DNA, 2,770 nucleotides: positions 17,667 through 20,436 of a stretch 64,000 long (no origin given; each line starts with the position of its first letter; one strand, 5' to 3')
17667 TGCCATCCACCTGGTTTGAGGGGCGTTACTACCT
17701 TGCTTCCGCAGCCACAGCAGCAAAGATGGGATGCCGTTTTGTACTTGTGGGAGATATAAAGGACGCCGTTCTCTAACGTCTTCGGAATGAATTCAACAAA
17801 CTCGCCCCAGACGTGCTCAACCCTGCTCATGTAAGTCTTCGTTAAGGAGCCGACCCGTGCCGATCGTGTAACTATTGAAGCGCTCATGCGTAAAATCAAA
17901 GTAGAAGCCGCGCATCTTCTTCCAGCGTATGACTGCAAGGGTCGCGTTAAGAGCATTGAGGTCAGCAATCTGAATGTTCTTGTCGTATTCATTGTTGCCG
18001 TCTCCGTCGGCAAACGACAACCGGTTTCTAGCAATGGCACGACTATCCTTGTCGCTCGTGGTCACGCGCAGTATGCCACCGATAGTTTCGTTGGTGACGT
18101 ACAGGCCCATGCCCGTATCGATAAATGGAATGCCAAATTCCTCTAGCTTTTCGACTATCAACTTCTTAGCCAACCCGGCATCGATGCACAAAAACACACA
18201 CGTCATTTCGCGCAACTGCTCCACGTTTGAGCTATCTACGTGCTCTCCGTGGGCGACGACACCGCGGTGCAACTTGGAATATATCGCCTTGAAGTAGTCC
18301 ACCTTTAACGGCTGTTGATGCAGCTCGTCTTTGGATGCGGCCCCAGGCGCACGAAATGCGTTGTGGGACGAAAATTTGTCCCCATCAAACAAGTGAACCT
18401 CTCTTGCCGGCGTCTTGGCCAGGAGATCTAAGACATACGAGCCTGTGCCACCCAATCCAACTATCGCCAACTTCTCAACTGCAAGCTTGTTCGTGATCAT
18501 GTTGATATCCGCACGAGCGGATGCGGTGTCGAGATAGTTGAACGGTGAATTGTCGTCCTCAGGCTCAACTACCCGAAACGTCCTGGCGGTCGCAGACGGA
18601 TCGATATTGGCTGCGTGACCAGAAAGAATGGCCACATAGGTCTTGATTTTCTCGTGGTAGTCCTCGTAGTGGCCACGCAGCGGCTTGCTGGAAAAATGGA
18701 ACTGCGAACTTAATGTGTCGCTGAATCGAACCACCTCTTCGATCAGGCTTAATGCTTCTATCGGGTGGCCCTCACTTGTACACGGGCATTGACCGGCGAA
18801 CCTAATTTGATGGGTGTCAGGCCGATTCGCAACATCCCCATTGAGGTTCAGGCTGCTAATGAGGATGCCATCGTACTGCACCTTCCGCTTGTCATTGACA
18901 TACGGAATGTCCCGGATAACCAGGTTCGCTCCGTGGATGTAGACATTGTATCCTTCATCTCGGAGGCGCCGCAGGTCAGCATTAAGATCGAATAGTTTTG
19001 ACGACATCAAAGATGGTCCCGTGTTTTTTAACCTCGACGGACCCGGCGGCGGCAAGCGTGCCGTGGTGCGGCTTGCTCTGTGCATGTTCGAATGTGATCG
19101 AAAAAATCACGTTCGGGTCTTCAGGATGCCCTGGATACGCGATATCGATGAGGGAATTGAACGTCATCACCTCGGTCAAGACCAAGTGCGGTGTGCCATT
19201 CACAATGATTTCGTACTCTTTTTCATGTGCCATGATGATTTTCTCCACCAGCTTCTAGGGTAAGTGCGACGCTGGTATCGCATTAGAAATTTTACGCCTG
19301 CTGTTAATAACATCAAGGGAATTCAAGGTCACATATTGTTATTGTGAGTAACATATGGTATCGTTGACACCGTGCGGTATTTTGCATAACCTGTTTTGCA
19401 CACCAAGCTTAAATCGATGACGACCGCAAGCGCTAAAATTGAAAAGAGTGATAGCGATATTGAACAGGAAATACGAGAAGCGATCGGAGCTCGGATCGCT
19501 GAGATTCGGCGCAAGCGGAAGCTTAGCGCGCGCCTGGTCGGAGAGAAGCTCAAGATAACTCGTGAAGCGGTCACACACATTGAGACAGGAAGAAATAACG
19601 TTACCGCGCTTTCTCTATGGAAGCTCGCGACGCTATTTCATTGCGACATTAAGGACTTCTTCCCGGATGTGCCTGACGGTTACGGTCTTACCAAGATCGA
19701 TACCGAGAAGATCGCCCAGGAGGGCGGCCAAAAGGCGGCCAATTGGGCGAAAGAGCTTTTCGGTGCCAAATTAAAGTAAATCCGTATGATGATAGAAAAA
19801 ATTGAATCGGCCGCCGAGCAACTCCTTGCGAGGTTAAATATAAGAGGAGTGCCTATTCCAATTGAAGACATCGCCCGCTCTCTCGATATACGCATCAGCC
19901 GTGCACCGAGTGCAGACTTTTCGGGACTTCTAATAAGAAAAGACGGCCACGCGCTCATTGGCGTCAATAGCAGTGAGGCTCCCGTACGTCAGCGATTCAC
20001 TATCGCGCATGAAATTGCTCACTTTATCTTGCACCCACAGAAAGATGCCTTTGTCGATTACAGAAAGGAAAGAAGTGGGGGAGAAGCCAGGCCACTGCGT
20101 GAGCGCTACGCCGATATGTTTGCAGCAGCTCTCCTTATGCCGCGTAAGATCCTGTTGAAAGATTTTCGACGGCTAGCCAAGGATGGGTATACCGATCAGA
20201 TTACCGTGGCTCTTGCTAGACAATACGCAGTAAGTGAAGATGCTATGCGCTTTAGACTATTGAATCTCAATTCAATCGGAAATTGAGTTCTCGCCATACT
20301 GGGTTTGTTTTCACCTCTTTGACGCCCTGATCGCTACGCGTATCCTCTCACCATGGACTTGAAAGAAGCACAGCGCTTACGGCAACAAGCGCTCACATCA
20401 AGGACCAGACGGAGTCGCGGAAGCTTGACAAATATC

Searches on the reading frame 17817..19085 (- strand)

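Call 8: search_protein_families(library=pfam, proteins=[window:17817-19085:-], max_evalue=0.01)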
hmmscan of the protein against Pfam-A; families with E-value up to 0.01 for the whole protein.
window:17817-19085:- (422 aa): 3 families
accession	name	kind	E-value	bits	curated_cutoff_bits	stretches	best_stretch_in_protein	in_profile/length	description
PF20590.3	DUF6791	-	7.8e-51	172.5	25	1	36-187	1-149/149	Domain of unknown function (DUF6791)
PF00899.27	ThiF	-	7.2e-12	45.4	28.1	1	199-326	16-143/238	ThiF family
PF17836.7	PglD_N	-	0.0011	19.9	23.4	1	205-268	1-65/78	PglD N-terminal domain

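Call 95: search_protein_families(library=padloc, proteins=[window:17817-19085:-], max_evalue=0.00001)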
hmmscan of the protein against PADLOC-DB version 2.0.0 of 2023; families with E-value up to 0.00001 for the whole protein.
window:17817-19085:- (422 aa): 3 families
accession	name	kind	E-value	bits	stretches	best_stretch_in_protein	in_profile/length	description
PDLC00830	E1-E2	-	2.9e-07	27.2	1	199-287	306-392/551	E1-E2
PDLC00844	E1-E2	-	1.2e-06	25.5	1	186-245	261-318/489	E1-E2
PDLC00855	E1-E2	-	6.5e-06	23.5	1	163-245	260-344/579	E1-E2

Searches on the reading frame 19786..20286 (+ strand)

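Call 8: search_protein_families(library=pfam, proteins=[window:19786-20286:+], max_evalue=0.01)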
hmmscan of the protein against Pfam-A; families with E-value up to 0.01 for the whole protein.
window:19786-20286:+ (166 aa): 1 family
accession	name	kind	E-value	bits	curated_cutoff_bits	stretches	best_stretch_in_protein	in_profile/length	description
PF06114.19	Peptidase_M78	-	3.4e-24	85.4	22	1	31-158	2-122/123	IrrE N-terminal-like domain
